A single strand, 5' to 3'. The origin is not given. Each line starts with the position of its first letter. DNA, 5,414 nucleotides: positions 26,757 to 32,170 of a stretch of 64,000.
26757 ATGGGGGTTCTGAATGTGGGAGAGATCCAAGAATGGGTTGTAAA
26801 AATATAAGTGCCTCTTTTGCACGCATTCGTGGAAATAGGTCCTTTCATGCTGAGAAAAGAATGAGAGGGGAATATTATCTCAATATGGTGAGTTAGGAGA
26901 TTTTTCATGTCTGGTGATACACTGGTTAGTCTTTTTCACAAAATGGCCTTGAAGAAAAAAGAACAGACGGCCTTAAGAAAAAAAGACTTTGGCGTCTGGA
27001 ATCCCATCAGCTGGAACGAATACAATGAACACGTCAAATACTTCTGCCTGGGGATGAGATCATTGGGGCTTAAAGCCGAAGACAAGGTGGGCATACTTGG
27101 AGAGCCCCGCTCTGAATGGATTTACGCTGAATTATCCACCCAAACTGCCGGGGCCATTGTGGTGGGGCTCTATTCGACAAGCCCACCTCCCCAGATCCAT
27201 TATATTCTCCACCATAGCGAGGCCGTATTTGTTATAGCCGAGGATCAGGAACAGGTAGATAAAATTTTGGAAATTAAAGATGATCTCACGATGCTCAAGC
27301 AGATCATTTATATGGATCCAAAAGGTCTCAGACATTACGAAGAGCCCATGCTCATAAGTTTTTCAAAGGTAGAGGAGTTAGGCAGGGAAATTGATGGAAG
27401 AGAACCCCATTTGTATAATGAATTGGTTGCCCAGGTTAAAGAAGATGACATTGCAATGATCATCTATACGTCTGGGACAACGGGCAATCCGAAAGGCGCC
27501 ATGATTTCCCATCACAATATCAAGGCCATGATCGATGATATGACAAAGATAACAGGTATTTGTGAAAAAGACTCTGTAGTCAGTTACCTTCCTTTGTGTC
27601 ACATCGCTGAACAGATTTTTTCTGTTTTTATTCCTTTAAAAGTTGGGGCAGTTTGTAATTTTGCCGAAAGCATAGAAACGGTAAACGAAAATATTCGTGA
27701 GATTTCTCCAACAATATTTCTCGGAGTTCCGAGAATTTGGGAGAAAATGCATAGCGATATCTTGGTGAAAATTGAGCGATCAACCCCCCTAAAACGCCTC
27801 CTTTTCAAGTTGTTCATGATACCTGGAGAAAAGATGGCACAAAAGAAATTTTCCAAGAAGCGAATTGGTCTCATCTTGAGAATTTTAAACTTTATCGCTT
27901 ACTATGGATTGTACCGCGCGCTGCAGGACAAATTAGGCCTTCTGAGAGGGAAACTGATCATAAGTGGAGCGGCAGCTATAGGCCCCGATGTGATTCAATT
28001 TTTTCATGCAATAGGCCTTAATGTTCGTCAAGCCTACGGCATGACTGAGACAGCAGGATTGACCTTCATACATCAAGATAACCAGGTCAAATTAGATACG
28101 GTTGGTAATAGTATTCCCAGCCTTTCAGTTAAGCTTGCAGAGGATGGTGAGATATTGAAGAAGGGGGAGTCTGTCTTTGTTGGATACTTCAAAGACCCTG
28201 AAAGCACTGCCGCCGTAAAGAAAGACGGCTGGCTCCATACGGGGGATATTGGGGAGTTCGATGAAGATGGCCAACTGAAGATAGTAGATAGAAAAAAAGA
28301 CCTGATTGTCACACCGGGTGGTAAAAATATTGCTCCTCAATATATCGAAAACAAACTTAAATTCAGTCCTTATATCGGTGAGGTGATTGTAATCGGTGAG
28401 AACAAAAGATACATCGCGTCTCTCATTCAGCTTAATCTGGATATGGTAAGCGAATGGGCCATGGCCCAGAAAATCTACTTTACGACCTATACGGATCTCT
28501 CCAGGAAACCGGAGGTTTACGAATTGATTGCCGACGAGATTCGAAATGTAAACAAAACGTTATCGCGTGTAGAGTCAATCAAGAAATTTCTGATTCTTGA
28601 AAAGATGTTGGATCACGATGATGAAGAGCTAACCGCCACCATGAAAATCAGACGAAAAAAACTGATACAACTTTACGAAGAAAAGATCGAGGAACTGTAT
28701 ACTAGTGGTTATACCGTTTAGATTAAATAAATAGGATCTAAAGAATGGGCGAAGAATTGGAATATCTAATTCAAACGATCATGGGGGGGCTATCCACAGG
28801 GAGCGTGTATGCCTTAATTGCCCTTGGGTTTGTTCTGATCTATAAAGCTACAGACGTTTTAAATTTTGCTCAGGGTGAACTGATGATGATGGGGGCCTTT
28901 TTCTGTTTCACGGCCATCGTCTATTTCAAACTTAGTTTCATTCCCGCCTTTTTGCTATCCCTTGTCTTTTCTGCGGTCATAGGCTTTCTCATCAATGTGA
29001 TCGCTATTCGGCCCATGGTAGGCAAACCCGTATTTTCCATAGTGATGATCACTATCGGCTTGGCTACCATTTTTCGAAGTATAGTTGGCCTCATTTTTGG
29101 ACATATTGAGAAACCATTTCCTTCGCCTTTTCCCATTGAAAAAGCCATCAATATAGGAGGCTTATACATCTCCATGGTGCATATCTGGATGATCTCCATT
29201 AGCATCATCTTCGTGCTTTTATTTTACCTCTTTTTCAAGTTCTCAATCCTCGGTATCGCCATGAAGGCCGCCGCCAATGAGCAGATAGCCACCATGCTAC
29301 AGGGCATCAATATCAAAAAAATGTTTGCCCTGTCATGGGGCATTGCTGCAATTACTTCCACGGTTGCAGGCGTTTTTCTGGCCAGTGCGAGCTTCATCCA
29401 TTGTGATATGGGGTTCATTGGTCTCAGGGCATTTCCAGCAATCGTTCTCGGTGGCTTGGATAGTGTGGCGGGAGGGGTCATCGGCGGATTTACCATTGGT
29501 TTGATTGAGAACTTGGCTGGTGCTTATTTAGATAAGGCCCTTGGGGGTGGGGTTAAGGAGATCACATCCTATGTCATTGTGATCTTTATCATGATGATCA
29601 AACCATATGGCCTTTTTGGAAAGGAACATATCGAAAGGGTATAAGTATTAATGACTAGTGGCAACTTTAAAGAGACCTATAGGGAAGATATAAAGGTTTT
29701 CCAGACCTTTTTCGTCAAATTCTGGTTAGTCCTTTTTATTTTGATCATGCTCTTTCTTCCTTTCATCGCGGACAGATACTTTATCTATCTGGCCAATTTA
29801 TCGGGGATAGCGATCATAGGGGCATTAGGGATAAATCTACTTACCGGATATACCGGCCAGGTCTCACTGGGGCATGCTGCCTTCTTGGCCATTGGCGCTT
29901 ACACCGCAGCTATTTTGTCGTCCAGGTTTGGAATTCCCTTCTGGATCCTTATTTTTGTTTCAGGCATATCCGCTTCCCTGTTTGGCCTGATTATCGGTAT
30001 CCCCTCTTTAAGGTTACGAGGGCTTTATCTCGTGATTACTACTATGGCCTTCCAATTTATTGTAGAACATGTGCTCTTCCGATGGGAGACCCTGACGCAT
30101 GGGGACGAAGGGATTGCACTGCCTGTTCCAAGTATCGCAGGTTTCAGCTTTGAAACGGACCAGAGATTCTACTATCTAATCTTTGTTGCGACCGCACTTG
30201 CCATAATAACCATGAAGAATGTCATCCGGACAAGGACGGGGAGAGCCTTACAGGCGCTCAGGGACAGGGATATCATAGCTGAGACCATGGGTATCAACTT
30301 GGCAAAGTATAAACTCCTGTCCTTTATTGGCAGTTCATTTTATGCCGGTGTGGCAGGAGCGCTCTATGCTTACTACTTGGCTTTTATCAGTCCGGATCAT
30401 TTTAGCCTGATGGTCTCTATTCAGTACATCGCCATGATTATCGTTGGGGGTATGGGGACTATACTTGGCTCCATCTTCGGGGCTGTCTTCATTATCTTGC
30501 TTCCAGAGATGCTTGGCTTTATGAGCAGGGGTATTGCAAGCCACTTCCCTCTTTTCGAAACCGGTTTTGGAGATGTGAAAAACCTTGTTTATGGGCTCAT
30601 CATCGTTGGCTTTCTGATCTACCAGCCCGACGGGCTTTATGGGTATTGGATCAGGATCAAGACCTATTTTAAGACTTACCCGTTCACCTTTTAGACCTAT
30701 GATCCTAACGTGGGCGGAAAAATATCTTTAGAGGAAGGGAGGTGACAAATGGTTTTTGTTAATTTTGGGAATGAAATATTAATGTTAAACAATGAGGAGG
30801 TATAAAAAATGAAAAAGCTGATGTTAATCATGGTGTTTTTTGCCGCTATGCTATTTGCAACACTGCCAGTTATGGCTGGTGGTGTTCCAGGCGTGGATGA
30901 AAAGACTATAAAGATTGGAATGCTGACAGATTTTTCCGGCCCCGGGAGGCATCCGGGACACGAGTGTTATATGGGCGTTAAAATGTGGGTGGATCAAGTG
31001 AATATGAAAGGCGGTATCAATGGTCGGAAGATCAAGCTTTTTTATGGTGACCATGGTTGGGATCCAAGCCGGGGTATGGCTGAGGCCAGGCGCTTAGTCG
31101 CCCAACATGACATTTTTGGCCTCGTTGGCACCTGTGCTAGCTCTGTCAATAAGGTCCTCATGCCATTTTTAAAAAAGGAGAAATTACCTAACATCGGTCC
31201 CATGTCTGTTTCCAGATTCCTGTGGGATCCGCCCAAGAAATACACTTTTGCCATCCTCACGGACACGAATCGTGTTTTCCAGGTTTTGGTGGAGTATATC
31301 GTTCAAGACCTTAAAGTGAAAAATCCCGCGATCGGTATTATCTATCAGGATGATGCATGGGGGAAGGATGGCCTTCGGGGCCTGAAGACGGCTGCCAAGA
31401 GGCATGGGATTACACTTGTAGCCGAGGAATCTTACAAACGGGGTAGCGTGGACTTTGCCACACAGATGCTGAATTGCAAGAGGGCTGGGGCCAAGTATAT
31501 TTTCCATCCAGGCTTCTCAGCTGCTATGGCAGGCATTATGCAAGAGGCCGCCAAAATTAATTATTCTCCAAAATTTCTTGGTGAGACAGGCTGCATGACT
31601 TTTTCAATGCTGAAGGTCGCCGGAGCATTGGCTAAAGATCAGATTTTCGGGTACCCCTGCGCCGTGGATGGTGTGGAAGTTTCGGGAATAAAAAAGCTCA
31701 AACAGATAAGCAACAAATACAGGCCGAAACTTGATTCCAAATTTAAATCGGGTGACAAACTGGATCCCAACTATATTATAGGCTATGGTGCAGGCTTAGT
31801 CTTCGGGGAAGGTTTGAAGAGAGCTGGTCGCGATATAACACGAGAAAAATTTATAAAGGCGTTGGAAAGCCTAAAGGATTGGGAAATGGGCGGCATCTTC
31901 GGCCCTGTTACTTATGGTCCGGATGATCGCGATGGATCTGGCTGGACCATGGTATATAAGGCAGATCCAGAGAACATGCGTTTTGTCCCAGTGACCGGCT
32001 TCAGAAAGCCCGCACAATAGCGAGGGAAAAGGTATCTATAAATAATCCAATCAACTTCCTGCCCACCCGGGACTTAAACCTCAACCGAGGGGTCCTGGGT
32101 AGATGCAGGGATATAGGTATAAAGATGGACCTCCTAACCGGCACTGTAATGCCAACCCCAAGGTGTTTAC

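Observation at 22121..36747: Substrate-pocket positions differ in every mutase paralog and none matches methylmalonyl-CoA mutase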

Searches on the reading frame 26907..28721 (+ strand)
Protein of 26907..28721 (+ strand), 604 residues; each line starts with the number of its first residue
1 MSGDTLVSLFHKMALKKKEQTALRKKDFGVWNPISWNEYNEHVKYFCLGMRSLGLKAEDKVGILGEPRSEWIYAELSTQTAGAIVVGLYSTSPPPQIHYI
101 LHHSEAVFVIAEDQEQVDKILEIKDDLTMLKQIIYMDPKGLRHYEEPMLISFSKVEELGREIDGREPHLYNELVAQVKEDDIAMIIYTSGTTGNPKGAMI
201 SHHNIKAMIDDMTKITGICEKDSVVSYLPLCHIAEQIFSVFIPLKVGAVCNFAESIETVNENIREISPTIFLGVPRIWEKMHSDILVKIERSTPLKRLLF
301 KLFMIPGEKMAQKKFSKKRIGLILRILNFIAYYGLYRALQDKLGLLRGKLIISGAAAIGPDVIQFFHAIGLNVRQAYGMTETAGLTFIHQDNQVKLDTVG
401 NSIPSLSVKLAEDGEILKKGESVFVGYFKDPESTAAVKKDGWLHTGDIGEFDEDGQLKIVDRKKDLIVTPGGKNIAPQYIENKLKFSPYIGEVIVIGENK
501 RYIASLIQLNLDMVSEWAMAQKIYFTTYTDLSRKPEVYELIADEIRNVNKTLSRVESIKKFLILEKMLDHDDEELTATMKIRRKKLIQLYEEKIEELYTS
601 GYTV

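Call 5: search_protein_families(library=pfam, proteins=[window:26907-28721:+])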
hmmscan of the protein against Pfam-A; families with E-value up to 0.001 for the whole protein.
window:26907-28721:+ (604 aa): 2 families
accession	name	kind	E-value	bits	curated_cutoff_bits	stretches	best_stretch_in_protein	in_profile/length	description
PF00501.34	AMP-binding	-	1.9e-69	234.7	29.9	1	13-428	4-384/384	AMP-binding enzyme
PF23562.2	AMP-binding_C_3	-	5.6e-11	43.3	20.8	1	465-599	2-121/124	AMP-binding enzyme C-terminal domain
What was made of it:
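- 26907..28721 (+): AMP-forming acyl-CoA ligase (FadD11-like, long-chain type). AMP-binding and AMP-binding_C_3 (call 5).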

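Call 54: search_protein_families(library=ncbifam, proteins=[window:26907-28721:+], max_evalue=1e-10)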
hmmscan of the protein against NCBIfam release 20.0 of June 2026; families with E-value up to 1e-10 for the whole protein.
window:26907-28721:+ (604 aa): 88 families (the best 25 are shown)
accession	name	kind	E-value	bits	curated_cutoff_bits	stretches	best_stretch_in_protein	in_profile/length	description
NF038343.1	ligase_FadD11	exception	4.2e-109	365.6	950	1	5-600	2-583/585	fatty acid--CoA ligase FadD11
NF004837.0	PRK06187.1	subfamily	2.7e-73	247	476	2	5-284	9-277/531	long-chain-fatty-acid--CoA ligase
NF005801.1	PRK07656.1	equivalog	1.6e-52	178.8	657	2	349-497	282-436/500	FadD3 family acyl-CoA ligase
NF009233.0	PRK12583.1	subfamily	1.3e-49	169.1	832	2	372-500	345-486/558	fatty acid CoA ligase family protein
NF006182.0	PRK08316.1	subfamily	4.4e-49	167.3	663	2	5-283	12-276/523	fatty acyl-CoA synthetase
TIGR01923.1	menE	equivalog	6.3e-48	163.7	330.15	2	335-500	212-384/442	o-succinylbenzoate--CoA ligase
NF005702.0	PRK07514.1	subfamily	5.7e-47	160.2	558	2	349-497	273-433/506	malonyl-CoA synthase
NF005858.0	PRK07787.1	subfamily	6.4e-45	153.4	575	1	56-500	44-410/471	acyl-CoA synthetase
NF002966.0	PRK03640.1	equivalog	1.9e-44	152.1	556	1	360-500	268-418/483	o-succinylbenzoate--CoA ligase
NF004114.0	PRK05605.1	equivalog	7.7e-44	150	766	2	349-500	341-505/575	long-chain-fatty-acid--CoA ligase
NF041592.1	carboxyl_red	equivalog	7.9e-44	149.6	1300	2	28-292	72-346/1160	carboxylic acid reductase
NF005857.1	PRK07786.1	exception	9.4e-42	143.2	733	2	372-500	310-449/513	fatty-acid--CoA ligase FadD5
NF005714.0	PRK07529.1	subfamily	1e-40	139.7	632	2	350-498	342-509/640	acyl-CoA synthetase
NF052580.1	Str24CoAsynCasG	equivalog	2.8e-40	138.2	750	1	374-500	348-485/548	steroid-24-oyl-CoA synthetase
NF004758.0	PRK06087.1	equivalog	2.4e-39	135.2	736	2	339-498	295-467/548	medium-chain fatty-acid--CoA ligase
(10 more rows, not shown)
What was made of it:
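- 26907..28721 (+): Best NCBIfam match FadD11, below cut-off (call 54).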

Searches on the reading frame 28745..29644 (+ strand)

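Call 5: search_protein_families(library=pfam, proteins=[window:28745-29644:+])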
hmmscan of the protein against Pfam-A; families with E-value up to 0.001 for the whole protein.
window:28745-29644:+ (299 aa): 1 family
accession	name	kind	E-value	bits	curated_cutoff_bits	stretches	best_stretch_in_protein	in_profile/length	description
PF02653.21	BPD_transp_2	-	3.6e-30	105.4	26.8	1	12-284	2-266/269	Branched-chain amino acid transport system / permease component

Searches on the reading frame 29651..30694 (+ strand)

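Call 5: search_protein_families(library=pfam, proteins=[window:29651-30694:+])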
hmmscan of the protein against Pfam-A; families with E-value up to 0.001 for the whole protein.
window:29651-30694:+ (347 aa): 1 family
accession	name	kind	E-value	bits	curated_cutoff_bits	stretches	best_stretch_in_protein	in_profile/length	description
PF02653.21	BPD_transp_2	-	5.3e-48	163.9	26.8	1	45-321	3-268/269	Branched-chain amino acid transport system / permease component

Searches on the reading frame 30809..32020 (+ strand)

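Call 5: search_protein_families(library=pfam, proteins=[window:30809-32020:+])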
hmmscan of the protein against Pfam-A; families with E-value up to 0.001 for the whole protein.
window:30809-32020:+ (403 aa): 3 families
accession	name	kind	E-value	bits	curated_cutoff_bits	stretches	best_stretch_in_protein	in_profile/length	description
PF13458.12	Peripla_BP_6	-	1.8e-59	202.6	31.7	1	33-378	1-331/343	Periplasmic binding protein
PF01094.35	ANF_receptor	-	4e-13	49.6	25.4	1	53-272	2-225/353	Receptor family ligand binding region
PF13433.12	Peripla_BP_5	-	2.1e-08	34.1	27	1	34-123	1-90/363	Periplasmic binding protein domain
